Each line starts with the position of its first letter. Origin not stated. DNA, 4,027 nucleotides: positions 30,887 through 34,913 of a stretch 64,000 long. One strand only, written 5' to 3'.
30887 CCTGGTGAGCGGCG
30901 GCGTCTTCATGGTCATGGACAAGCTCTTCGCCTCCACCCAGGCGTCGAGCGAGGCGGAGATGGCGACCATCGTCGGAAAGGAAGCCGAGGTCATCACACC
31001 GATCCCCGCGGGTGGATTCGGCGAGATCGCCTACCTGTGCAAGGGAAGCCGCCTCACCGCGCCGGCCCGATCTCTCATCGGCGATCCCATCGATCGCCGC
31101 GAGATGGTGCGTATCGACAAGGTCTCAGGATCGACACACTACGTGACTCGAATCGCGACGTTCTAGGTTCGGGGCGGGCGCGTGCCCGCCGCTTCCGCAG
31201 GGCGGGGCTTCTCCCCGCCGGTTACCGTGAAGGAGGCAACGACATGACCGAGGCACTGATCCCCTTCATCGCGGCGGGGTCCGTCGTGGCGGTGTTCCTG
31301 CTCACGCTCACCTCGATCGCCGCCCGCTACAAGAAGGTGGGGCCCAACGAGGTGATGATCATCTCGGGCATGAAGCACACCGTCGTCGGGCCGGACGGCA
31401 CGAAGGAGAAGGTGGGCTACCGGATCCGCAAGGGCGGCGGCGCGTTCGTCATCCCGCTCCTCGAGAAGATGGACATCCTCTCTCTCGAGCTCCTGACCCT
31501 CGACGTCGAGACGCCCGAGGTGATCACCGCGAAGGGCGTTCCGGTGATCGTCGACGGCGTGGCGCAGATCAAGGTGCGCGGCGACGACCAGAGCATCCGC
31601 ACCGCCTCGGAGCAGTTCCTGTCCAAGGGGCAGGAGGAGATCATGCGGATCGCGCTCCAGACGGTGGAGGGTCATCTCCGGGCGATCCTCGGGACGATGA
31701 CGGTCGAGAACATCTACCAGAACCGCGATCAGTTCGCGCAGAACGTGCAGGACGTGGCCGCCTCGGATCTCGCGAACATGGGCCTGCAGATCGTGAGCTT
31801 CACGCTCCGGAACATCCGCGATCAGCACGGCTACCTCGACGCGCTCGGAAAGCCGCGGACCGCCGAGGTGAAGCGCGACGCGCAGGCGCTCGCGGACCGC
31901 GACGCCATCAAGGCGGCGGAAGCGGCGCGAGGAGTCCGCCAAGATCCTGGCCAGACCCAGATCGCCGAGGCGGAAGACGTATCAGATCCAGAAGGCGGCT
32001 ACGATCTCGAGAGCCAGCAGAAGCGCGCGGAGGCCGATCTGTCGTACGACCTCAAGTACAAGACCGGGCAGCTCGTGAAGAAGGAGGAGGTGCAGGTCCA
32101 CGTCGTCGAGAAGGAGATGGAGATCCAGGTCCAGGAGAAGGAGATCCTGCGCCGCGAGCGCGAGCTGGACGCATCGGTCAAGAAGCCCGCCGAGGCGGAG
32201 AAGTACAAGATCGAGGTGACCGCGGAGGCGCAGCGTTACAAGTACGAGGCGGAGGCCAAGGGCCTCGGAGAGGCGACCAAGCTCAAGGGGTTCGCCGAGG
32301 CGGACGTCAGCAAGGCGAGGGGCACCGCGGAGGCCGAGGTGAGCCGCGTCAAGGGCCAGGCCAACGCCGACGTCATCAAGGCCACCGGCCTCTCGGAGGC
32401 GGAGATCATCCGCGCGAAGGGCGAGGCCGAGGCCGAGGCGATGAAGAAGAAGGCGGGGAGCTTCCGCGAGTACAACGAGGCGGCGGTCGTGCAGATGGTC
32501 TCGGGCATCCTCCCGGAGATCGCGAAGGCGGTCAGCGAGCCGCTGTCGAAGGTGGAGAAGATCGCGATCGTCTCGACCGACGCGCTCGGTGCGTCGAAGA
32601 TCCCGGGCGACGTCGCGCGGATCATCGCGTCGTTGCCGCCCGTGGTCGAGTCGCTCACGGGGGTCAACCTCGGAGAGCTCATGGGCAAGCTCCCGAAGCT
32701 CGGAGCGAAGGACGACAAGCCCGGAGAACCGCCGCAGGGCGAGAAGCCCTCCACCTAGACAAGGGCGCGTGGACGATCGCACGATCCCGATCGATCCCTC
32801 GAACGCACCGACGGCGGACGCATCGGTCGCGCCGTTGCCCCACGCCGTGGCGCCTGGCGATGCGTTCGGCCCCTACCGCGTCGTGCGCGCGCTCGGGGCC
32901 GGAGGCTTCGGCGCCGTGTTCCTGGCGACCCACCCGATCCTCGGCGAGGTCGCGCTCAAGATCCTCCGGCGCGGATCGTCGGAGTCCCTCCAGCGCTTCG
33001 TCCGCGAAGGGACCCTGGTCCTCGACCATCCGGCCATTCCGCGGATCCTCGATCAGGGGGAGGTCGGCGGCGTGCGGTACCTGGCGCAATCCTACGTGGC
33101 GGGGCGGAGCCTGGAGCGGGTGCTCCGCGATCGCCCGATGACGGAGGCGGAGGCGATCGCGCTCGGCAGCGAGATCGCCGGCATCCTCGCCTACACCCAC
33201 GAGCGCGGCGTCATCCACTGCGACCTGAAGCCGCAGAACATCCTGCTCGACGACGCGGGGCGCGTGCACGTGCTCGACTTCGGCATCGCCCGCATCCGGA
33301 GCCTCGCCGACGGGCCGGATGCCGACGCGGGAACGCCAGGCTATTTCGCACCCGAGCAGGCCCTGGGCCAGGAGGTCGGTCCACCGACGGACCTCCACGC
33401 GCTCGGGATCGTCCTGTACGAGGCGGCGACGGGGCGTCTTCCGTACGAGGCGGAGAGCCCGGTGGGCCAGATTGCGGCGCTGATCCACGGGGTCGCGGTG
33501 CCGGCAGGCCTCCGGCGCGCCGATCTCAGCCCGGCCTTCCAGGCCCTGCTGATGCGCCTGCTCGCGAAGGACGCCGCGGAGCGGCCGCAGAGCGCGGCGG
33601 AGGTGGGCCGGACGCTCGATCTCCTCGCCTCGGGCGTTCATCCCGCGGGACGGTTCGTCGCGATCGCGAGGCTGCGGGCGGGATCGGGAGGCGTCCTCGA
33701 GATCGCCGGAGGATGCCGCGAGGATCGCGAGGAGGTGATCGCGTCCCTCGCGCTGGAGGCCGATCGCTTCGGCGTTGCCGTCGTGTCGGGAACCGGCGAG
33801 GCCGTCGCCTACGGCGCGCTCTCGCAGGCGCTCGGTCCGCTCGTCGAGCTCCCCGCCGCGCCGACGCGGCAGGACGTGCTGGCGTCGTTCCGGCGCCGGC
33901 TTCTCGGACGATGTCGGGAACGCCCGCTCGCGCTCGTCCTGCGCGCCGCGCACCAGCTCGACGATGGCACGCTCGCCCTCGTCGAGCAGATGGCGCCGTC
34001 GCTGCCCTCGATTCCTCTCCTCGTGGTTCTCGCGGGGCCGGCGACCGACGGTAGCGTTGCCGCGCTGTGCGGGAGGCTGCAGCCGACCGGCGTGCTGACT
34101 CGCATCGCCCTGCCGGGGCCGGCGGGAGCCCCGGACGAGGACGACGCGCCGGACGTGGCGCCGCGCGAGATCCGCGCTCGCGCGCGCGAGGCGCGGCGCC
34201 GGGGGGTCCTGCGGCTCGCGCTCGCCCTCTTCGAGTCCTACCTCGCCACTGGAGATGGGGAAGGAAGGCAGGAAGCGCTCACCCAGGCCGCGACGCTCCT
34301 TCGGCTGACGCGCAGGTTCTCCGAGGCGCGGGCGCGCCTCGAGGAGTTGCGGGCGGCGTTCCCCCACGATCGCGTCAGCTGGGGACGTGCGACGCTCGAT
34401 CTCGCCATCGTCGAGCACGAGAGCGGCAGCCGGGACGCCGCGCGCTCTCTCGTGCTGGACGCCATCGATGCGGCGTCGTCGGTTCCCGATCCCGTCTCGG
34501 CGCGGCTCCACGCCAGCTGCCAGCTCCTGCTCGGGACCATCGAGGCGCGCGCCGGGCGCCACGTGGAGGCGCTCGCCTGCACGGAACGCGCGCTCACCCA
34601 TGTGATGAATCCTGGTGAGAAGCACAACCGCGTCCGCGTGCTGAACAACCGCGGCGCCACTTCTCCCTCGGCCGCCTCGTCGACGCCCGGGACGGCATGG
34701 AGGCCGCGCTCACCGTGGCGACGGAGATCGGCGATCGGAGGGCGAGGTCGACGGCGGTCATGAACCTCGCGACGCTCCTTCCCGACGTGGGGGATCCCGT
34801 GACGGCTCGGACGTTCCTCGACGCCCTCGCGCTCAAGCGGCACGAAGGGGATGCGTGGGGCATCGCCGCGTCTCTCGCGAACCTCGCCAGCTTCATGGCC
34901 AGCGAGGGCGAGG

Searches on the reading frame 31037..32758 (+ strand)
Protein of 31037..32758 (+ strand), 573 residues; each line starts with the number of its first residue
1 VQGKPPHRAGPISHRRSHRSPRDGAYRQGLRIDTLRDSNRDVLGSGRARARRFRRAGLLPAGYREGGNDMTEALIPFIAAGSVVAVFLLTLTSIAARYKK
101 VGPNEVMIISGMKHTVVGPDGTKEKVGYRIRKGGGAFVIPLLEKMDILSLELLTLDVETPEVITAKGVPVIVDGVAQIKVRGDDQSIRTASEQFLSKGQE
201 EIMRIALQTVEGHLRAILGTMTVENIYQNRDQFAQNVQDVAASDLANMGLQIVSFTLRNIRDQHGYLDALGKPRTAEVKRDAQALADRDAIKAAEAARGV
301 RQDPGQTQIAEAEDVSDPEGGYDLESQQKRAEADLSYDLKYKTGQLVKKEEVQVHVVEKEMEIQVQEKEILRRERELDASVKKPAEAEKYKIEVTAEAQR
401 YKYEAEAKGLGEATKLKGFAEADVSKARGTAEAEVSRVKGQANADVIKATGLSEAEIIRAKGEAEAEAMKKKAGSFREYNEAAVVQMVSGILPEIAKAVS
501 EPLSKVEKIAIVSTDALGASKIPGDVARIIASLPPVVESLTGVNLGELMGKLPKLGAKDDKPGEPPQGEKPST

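Call 23: search_protein_families(library=pfam, proteins=[window:31037-32758:+], max_evalue=0.0001)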
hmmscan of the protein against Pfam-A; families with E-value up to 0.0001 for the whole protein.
window:31037-32758:+ (573 aa): 2 families
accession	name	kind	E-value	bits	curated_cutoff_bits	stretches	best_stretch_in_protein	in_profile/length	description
PF01145.31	Band_7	-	2.5e-29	103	23.6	1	100-284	2-169/176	SPFH domain / Band 7 family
PF15975.10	Flot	-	8.9e-05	23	27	0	454-519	12-81/124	Flotillin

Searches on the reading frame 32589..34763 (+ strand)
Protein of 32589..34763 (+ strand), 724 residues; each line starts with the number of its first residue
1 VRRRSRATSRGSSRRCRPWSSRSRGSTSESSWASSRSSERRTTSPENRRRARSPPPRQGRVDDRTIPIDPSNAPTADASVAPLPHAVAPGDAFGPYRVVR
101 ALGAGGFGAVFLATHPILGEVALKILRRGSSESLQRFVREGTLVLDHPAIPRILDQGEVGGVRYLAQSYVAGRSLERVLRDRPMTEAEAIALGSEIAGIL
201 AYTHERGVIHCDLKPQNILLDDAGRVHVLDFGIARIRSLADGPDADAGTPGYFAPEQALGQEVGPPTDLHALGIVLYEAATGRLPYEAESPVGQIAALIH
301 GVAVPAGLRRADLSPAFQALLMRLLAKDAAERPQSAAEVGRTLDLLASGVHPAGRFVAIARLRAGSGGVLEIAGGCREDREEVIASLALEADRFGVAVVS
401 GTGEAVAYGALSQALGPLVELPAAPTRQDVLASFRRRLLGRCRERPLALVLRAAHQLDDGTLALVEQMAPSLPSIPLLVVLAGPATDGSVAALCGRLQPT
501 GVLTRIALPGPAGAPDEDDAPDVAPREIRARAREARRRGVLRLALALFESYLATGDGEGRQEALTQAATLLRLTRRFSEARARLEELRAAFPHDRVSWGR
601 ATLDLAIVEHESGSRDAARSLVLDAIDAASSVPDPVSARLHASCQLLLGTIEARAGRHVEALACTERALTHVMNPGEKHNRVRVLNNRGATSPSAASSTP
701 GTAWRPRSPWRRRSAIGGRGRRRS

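Call 23: search_protein_families(library=pfam, proteins=[window:32589-34763:+], max_evalue=0.0001)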
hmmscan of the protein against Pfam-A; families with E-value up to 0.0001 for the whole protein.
window:32589-34763:+ (724 aa): 6 families
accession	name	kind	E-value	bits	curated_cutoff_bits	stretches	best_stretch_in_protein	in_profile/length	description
PF00069.31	Pkinase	-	2.8e-39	135.6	31.7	1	96-334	1-253/263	Protein kinase domain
PF07714.23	PK_Tyr_Ser-Thr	-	1.3e-21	77.5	23.1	1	98-334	3-250/258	Protein tyrosine and serine/threonine kinase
PF01636.29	APH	-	2.3e-07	31.3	23.2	0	106-201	8-105/239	Phosphotransferase enzyme family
PF13424.12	TPR_12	-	3.6e-06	27.5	30.1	0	602-670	6-73/77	Tetratricopeptide repeat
PF03109.22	ABC1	-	7.1e-05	22.5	22.9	0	161-235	141-215/244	ABC1 atypical kinase-like domain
PF13191.12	AAA_16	-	8.9e-05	23.5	32.6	1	401-480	87-167/167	AAA ATPase domain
